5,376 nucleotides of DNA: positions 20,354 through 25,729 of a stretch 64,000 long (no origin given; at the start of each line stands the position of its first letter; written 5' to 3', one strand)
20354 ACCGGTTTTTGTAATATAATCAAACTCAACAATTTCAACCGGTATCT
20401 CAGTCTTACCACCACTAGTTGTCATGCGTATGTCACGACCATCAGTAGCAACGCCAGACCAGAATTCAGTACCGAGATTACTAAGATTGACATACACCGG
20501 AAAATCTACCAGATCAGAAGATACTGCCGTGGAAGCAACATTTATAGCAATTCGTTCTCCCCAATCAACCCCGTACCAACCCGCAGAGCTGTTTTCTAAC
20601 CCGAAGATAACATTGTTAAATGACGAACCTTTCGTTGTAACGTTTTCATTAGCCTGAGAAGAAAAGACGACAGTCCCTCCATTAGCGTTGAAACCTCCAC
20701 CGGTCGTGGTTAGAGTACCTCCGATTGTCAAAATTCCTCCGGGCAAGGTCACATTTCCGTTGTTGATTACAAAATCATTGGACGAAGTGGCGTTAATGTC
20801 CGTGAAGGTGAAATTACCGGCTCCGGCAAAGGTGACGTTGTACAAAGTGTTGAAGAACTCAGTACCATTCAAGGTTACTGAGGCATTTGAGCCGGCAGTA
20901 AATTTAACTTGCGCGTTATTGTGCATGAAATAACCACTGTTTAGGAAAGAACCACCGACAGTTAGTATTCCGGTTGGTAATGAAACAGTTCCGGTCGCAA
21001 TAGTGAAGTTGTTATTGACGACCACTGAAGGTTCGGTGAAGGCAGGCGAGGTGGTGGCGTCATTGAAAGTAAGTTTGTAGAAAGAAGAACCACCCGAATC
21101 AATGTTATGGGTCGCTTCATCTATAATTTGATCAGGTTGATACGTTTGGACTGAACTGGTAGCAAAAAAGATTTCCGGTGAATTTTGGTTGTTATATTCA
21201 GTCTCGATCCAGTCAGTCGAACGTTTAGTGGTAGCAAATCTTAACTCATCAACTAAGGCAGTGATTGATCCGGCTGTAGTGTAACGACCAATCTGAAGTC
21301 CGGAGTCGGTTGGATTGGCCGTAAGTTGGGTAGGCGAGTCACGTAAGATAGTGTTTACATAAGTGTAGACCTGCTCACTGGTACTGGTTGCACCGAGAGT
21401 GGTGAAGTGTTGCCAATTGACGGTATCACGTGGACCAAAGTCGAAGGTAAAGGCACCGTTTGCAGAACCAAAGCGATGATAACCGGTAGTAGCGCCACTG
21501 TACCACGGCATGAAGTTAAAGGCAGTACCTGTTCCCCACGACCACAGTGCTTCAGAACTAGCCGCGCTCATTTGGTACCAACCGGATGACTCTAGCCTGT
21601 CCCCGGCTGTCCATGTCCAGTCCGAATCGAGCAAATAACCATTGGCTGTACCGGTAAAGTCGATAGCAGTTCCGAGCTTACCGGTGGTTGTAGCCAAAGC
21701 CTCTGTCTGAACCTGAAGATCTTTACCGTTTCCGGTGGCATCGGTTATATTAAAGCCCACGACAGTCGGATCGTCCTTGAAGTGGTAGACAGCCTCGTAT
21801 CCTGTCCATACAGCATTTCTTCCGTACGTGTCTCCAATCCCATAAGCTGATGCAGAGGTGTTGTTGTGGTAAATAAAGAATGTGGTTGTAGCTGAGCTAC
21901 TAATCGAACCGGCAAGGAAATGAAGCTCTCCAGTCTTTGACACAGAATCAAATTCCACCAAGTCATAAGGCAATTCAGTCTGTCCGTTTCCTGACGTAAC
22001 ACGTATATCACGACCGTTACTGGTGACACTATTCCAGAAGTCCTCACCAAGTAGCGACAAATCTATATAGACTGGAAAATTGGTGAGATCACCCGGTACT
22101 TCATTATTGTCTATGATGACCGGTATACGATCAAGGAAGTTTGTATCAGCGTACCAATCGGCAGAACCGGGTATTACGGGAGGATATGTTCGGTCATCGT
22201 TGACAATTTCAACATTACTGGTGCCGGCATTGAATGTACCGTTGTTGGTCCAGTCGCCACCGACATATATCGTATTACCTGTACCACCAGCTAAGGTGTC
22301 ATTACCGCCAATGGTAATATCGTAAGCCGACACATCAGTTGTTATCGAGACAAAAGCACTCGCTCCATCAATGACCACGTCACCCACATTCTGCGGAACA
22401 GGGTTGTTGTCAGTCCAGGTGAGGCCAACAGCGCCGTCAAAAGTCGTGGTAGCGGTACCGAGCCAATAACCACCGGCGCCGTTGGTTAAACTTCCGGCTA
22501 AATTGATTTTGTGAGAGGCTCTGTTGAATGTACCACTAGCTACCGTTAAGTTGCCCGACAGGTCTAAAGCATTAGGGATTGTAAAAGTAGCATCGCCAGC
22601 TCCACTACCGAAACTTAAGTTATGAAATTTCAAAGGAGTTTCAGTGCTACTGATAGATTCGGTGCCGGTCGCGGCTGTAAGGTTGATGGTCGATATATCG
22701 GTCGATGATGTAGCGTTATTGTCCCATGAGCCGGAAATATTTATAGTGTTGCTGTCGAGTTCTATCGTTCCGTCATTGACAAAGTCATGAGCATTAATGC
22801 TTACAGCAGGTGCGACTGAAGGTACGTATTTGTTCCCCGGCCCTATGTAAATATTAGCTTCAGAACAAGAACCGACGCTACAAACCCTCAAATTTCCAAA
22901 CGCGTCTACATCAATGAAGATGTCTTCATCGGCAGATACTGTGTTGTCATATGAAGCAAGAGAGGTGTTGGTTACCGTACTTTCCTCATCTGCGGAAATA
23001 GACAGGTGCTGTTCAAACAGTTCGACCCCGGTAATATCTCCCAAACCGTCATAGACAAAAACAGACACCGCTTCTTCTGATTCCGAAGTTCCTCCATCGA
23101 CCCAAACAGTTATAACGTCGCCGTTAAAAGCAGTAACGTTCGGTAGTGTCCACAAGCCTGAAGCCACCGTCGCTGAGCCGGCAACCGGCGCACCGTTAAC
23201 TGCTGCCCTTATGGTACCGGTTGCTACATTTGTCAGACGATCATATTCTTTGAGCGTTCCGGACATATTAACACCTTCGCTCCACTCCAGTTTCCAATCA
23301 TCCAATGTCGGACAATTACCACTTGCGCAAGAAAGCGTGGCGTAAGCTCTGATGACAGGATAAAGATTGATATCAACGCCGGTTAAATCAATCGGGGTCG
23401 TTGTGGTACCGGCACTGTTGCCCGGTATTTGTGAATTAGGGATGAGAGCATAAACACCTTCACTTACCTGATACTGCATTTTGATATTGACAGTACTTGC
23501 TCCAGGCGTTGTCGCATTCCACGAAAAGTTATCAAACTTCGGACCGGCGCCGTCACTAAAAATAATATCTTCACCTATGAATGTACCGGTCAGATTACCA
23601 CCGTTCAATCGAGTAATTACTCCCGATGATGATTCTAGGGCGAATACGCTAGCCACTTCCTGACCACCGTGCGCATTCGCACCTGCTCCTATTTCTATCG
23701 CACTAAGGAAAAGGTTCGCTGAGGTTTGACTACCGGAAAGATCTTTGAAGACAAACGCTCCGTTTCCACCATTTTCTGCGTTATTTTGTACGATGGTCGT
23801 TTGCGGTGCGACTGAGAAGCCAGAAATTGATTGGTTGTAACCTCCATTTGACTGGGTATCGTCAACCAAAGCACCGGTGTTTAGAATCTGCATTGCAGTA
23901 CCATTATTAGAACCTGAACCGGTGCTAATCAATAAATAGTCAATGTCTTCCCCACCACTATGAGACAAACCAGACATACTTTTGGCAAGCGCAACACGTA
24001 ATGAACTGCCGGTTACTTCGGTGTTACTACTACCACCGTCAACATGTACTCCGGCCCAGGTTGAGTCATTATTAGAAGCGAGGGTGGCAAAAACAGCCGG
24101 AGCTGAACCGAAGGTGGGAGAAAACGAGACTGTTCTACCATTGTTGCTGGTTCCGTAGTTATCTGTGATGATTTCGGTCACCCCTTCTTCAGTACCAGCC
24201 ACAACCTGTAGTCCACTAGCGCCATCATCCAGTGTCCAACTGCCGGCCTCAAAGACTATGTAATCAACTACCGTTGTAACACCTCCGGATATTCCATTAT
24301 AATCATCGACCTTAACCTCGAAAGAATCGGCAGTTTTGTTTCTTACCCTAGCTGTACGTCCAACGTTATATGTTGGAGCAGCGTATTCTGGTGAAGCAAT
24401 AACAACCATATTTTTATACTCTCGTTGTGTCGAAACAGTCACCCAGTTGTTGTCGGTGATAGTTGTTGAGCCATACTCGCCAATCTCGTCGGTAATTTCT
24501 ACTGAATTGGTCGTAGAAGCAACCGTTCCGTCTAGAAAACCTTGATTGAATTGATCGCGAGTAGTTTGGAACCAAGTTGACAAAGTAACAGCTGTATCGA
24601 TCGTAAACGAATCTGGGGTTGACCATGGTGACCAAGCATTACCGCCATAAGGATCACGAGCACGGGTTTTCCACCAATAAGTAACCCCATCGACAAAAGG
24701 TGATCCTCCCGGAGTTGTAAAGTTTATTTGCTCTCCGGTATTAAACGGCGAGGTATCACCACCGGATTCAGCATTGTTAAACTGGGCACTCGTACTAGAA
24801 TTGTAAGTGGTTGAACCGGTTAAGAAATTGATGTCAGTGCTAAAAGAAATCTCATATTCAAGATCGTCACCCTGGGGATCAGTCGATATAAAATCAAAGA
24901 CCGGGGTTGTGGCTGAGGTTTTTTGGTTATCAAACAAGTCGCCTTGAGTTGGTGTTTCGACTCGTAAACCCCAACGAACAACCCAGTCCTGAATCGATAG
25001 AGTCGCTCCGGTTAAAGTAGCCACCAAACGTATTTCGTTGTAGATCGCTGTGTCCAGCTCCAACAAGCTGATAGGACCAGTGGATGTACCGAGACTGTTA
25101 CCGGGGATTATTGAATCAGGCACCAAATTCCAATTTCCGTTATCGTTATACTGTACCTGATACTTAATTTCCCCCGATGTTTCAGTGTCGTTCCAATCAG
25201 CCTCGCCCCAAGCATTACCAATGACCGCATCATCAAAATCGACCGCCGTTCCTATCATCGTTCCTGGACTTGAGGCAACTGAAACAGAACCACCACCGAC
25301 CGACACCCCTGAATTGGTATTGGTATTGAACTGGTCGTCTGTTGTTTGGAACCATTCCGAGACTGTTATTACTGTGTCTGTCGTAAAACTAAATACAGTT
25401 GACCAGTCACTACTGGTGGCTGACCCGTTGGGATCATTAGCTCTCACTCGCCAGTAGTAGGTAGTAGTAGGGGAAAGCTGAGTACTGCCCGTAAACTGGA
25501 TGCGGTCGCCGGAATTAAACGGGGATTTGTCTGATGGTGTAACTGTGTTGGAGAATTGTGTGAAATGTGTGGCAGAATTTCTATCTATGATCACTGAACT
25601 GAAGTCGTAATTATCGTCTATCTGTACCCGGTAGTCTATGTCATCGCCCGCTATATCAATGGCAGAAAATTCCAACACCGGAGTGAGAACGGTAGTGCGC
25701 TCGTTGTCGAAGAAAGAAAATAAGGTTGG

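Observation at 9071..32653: A 23.6-kb single ORF encodes a 7,860-aa surface protein built from at least 8 DUF2341-LamG modules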

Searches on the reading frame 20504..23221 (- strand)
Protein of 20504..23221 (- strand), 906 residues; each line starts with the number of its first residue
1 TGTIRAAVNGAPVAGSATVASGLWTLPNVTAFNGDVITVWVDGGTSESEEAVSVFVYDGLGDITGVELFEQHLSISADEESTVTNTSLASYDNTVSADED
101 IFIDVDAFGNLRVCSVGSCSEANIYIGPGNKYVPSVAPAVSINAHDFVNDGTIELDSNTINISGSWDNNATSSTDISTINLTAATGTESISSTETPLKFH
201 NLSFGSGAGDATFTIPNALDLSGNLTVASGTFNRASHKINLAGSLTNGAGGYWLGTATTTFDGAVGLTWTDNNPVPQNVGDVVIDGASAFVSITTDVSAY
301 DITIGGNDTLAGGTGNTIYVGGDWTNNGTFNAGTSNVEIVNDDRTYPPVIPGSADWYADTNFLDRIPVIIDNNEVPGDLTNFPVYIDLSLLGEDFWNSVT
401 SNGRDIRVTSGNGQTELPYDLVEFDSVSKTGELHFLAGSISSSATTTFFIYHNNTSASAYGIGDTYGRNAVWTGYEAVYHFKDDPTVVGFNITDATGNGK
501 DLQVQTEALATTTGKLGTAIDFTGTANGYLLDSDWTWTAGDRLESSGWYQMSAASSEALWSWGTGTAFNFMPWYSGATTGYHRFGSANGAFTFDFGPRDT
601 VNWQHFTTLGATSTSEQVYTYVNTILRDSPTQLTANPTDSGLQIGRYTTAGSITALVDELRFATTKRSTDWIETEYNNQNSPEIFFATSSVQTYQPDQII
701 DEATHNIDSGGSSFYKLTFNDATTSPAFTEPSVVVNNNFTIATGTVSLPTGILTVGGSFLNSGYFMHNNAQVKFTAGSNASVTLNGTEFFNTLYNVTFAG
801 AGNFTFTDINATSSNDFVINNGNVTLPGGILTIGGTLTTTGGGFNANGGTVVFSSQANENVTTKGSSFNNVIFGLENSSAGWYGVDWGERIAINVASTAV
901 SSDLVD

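Call 6: search_protein_families(library=pfam, proteins=[window:20504-23221:-], max_evalue=0.01)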
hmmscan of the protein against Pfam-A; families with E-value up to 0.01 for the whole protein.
window:20504-23221:- (906 aa): 1 family
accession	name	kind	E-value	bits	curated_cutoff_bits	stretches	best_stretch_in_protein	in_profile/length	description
PF10102.14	DUF2341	-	0.001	19.9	23.4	0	402-461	1-59/84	Domain of unknown function (DUF2341)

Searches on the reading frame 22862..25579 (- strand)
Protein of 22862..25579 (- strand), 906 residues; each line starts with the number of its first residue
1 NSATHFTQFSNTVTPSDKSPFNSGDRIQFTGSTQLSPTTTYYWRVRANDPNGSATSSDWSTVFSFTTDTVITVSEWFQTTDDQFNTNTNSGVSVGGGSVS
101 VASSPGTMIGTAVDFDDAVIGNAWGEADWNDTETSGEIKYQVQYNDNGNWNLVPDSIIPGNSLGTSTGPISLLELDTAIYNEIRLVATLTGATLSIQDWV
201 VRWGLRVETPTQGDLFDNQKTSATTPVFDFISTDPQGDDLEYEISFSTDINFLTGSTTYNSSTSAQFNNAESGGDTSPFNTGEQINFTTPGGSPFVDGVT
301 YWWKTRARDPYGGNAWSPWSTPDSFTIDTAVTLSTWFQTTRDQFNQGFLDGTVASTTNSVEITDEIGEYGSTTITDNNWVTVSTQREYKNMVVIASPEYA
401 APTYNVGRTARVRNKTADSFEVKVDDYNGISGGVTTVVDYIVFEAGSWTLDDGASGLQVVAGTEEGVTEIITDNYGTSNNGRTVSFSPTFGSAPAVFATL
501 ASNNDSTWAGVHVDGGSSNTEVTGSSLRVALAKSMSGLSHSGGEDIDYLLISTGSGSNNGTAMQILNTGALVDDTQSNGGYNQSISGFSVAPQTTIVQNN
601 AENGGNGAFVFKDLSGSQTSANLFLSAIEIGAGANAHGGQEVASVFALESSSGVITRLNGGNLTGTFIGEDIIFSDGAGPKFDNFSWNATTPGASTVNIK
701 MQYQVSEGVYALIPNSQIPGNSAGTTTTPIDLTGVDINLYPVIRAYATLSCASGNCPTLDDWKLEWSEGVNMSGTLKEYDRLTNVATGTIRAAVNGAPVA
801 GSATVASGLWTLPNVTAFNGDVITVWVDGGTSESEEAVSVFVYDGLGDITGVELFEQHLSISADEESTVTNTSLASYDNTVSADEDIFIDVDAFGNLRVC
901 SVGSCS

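Call 6: search_protein_families(library=pfam, proteins=[window:22862-25579:-], max_evalue=0.01)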
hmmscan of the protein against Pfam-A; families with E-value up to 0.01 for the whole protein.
window:22862-25579:- (906 aa): 2 families
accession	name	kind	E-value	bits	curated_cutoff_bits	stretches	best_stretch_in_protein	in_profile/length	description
PF25788.1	Ig_Rha78A_N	-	2.4e-10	41.1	27.4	1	28-67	65-101/105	Rha78A-like, N-terminal immunoglobulin domain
PF16656.11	Pur_ac_phosph_N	-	0.0013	19.7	30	1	33-67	66-93/93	Purple acid Phosphatase, N-terminal domain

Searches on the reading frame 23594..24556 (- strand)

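Call 41: search_protein_families(library=pfam, proteins=[window:23594-24556:-], max_evalue=1)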
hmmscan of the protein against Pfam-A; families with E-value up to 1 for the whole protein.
window:23594-24556:- (321 aa): 1 family
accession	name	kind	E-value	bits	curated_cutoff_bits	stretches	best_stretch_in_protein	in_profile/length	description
PF09458.16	H_lectin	-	0.15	12.7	24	0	141-160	2-21/67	H-type lectin domain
